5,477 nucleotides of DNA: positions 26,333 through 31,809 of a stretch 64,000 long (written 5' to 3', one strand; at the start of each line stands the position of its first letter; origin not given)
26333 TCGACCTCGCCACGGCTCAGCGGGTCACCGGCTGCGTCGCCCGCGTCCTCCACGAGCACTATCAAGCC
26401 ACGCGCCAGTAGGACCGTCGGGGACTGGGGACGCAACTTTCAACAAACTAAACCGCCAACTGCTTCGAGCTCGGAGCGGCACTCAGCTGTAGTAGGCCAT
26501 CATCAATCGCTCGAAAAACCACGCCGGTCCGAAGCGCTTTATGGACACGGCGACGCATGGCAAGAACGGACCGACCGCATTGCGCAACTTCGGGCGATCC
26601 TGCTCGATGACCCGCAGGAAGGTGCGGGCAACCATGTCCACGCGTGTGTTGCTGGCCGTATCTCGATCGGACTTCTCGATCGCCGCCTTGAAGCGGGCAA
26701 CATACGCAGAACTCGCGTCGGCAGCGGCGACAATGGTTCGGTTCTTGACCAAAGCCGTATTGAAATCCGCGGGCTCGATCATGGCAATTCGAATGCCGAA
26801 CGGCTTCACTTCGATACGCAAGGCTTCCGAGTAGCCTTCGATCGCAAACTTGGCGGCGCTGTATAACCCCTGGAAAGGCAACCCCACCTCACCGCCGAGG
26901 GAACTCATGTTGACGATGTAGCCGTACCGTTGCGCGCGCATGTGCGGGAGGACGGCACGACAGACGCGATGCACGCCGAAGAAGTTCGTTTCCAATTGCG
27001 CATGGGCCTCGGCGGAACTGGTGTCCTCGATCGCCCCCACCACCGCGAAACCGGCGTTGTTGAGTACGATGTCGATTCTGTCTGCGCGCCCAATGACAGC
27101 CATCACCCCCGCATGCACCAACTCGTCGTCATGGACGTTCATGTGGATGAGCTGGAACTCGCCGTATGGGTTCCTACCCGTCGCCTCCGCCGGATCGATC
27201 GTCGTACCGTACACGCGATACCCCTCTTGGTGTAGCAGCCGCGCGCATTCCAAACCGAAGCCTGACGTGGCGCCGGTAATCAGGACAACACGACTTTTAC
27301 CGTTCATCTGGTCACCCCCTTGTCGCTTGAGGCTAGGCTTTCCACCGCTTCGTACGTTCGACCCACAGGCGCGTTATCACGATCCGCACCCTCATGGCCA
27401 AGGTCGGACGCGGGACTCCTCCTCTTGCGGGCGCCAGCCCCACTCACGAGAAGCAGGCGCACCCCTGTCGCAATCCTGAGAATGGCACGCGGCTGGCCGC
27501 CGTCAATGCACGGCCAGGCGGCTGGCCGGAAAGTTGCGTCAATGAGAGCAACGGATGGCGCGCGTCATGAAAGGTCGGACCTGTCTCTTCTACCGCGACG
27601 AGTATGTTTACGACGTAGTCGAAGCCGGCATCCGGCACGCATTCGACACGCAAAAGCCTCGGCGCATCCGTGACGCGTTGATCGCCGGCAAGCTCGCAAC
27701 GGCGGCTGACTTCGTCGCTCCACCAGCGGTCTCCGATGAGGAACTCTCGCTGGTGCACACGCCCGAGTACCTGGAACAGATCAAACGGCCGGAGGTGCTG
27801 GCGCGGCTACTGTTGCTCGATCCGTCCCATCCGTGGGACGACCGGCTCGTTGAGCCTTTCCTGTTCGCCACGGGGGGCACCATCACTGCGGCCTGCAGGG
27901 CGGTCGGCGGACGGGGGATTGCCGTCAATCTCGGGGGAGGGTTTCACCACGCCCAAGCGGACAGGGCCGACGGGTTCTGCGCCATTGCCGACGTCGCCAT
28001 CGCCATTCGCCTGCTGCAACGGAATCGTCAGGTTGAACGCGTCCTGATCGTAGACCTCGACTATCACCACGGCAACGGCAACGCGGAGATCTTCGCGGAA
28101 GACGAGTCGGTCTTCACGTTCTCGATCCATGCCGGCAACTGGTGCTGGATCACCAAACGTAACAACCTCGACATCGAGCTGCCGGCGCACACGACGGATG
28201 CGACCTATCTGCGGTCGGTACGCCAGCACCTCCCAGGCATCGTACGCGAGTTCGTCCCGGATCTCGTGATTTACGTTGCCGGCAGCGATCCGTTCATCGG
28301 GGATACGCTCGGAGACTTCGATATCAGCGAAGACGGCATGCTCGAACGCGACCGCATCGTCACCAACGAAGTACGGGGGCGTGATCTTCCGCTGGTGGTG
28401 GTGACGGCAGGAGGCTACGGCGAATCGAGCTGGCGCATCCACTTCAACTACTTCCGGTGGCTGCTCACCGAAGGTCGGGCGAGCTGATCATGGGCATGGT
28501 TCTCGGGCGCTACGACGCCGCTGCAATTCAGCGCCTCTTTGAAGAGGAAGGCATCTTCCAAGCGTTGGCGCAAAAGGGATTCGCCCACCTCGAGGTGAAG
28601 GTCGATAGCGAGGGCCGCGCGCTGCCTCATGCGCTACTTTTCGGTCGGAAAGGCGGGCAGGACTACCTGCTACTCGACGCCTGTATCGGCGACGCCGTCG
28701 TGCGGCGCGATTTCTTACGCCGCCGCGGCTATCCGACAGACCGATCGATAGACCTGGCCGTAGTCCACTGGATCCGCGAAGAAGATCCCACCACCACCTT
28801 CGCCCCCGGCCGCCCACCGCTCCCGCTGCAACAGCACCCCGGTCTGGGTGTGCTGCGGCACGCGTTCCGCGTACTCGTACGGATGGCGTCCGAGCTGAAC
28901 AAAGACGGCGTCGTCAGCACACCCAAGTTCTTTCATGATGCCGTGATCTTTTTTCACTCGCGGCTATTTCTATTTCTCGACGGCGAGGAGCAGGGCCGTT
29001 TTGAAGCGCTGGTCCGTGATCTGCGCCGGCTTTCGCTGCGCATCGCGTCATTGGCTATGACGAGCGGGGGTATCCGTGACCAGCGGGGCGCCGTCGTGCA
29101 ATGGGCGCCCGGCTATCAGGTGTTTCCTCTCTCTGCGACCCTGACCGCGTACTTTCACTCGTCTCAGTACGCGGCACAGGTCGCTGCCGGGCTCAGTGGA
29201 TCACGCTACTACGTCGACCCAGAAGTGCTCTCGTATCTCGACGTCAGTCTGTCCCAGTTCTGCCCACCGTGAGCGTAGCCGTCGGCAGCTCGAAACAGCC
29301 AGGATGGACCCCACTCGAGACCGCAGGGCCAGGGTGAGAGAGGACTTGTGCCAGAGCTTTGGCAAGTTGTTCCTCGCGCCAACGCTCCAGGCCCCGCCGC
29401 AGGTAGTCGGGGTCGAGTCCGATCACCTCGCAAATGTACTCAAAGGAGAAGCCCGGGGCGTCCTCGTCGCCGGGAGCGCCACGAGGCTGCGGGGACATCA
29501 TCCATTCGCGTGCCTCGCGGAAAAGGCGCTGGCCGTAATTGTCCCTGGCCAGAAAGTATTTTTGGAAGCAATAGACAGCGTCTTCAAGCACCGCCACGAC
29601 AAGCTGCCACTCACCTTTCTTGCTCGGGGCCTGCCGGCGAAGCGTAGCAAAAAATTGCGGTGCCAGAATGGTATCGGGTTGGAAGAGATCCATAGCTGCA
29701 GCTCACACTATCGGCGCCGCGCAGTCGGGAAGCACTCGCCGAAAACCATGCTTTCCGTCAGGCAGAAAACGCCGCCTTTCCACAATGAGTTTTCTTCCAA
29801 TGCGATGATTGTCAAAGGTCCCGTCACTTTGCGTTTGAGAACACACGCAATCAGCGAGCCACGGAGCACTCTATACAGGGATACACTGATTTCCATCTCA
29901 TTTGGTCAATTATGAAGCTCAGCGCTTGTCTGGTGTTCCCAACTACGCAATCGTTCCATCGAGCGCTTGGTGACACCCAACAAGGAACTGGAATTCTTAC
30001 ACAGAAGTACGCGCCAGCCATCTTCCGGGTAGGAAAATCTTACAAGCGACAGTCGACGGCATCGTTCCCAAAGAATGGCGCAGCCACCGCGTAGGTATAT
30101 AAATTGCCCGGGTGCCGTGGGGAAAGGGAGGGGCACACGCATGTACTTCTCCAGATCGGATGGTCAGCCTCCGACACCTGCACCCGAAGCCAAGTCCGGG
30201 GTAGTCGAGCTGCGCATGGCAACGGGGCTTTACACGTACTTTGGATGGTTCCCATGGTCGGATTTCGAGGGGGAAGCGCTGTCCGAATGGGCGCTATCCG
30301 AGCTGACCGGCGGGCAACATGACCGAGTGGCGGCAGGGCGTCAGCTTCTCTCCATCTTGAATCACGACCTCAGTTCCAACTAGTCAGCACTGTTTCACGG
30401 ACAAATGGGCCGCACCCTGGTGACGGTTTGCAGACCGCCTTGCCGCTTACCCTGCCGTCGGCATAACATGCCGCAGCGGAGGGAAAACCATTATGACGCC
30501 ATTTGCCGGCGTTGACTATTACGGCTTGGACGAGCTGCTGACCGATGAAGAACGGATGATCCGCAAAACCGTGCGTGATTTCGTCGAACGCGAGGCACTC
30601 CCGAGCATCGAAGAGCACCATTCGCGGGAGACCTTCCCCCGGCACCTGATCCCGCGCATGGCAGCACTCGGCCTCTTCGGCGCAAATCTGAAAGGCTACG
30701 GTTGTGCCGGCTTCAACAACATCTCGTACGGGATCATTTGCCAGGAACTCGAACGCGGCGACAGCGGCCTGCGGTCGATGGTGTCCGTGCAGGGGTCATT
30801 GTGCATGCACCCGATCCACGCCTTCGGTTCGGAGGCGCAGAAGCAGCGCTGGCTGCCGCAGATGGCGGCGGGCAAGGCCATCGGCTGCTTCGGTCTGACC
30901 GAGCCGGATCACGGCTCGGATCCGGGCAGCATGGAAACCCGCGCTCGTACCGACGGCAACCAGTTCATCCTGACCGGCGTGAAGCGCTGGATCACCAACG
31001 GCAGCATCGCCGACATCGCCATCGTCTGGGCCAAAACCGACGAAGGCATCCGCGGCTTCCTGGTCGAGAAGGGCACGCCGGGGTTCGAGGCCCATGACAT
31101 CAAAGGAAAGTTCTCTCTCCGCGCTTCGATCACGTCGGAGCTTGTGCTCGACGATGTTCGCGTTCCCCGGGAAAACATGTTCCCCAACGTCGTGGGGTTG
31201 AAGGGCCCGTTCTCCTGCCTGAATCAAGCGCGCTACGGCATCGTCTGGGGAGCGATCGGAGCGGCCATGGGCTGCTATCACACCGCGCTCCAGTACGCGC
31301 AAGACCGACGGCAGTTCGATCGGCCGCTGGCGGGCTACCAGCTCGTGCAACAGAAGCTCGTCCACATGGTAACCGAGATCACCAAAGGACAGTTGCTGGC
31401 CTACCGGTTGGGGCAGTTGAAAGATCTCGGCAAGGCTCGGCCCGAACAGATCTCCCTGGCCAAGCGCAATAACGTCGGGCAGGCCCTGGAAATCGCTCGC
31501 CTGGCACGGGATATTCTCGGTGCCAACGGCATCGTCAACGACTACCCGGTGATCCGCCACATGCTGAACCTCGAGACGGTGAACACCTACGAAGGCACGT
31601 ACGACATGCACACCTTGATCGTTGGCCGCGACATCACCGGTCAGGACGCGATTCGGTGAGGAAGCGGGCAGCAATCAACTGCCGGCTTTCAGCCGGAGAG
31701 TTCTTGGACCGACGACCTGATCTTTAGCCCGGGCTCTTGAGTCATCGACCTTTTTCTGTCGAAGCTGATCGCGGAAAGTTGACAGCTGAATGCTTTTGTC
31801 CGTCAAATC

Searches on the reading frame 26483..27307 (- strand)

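Call 8: search_protein_families(library=pfam, proteins=[window:26483-27307:-], max_evalue=0.001)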
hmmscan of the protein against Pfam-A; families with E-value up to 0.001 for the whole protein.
window:26483-27307:- (274 aa): 4 families
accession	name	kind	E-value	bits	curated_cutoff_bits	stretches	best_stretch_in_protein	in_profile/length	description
PF00106.31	adh_short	-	1e-42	146.3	26.6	1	6-190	1-190/195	short chain dehydrogenase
PF13561.12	adh_short_C2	-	3.8e-33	115.5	27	1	12-191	1-185/236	Enoyl-(Acyl carrier protein) reductase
PF08659.16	KR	-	7.2e-07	29.7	22.6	1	8-162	3-162/180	KR domain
PF01370.27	Epimerase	-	0.00033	20.6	20.9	1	8-136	1-115/240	NAD dependent epimerase/dehydratase family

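Call 74: search_protein_families(library=padloc, proteins=[window:26483-27307:-], max_evalue=0.001)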
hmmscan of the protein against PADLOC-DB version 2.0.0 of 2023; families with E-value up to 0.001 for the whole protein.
window:26483-27307:- (274 aa): 0 families

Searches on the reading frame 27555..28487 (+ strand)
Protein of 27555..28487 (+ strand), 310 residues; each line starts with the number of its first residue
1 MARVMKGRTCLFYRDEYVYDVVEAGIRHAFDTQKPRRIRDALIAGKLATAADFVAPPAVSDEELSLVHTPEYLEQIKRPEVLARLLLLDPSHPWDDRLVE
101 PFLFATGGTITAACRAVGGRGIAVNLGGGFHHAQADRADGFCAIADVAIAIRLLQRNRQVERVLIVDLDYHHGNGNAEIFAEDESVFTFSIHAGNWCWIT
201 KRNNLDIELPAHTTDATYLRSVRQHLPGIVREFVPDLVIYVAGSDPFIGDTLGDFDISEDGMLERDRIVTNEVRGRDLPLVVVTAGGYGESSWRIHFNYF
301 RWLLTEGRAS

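Call 8: search_protein_families(library=pfam, proteins=[window:27555-28487:+], max_evalue=0.001)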
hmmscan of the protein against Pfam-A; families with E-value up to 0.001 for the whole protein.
window:27555-28487:+ (310 aa): 1 family
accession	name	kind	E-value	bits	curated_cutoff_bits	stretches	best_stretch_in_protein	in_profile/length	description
PF00850.24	Hist_deacetyl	-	1.1e-58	199.4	27.9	1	28-292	1-286/298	Histone deacetylase domain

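Call 74: search_protein_families(library=padloc, proteins=[window:27555-28487:+], max_evalue=0.001)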
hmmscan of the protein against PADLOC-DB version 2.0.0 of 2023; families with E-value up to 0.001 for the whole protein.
window:27555-28487:+ (310 aa): 0 families

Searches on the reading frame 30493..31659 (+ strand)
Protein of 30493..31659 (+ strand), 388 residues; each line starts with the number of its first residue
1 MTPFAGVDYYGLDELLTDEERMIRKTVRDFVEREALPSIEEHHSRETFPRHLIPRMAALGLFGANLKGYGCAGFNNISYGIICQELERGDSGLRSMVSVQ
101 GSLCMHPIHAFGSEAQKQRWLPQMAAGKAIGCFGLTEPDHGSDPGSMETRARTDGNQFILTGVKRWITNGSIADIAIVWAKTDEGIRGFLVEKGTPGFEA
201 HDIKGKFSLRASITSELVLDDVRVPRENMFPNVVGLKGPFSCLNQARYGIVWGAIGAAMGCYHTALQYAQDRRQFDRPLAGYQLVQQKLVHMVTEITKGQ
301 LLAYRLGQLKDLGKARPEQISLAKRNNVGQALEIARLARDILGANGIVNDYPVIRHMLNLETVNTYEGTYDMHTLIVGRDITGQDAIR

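Call 8: search_protein_families(library=pfam, proteins=[window:30493-31659:+], max_evalue=0.001)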
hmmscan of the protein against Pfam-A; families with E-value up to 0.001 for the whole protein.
window:30493-31659:+ (388 aa): 4 families
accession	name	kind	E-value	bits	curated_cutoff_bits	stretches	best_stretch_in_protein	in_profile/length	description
PF02771.21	Acyl-CoA_dh_N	-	1.7e-36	125.5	22.9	1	17-128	1-113/113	Acyl-CoA dehydrogenase, N-terminal domain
PF00441.29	Acyl-CoA_dh_1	-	1.3e-31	110.2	22.4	1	239-381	7-149/150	Acyl-CoA dehydrogenase, C-terminal domain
PF02770.24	Acyl-CoA_dh_M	-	6.3e-26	90.8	33.3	1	132-222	1-97/97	Acyl-CoA dehydrogenase, middle domain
PF08028.16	Acyl-CoA_dh_2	-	2.8e-06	28.1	22.7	1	250-368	3-131/134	Acyl-CoA dehydrogenase, C-terminal domain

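Call 74: search_protein_families(library=padloc, proteins=[window:30493-31659:+], max_evalue=0.001)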
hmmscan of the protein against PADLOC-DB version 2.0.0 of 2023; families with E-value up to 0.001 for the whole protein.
window:30493-31659:+ (388 aa): 0 families

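Call 75: search_protein_families(library=ncbifam, proteins=[window:30493-31659:+], max_evalue=0.00001)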
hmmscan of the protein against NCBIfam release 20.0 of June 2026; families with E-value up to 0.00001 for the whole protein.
window:30493-31659:+ (388 aa): 18 families
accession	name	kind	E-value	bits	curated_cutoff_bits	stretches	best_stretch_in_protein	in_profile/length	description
NF042972.1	AcrlCoAredClosAcrC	equivalog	1.1e-78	264.5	640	1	14-382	3-377/378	acryloyl-CoA reductase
NF052270.1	Staph_DH_FadE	equivalog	2.5e-76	257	600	1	8-386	13-398/400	acyl-CoA dehydrogenase FadE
NF045552.1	GlutCoADH_Des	equivalog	1.4e-68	231.9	470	1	16-383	5-381/387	glutaryl-CoA dehydrogenase Acd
NF058590.1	AcCoDHFadEBacil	equivalog_domain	1.6e-61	208.6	600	1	14-314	19-324/586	acyl-CoA dehydrogenase FadE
NF053553.1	prodigi_MBC_PigA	equivalog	1.8e-49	168.9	500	1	16-381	5-379/381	prodigiosin MBC biosynthesis dehydrogenase PigA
NF043006.1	CyhCrbnylCoADH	equivalog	4.3e-47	160.9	650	1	17-384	5-378/380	cyclohexane-1-carbonyl-CoA dehydrogenase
NF045652.1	ProlPCPDhRedW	equivalog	8.2e-45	153.2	650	1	20-349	4-342/376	L-prolyl-[peptidyl-carrier protein] dehydrogenase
NF042439.1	SulpropCoADesulf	equivalog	1.3e-42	145.9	600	1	25-378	2-367/379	3-sulfinopropanoyl-CoA desulfinase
NF002885.1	PRK03354.1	equivalog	2.9e-31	108.8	540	1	15-382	4-374/378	crotonobetainyl-CoA dehydrogenase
TIGR03207.1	cyc_hxne_CoA_dh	equivalog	6.7e-30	104.1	575.35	1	18-379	3-369/372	cyclohexanecarboxyl-CoA dehydrogenase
NF008997.0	PRK12341.1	equivalog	2e-28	99.5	537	1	15-382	4-377/382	acyl-CoA dehydrogenase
NF007000.1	PRK09463.1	subfamily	3e-19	68.8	600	1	17-348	45-399/726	acyl-CoA dehydrogenase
TIGR03204.1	pimC_large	equivalog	5.1e-18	65.1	623.85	1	67-231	61-227/395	pimeloyl-CoA dehydrogenase large subunit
NF009586.0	PRK13026.1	subfamily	2.9e-16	59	608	1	39-175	100-246/777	acyl-CoA dehydrogenase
TIGR04022.1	sulfur_SfnB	equivalog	2.2e-11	43.3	430.9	1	26-270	13-255/391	SfnB family sulfur acquisition oxidoreductase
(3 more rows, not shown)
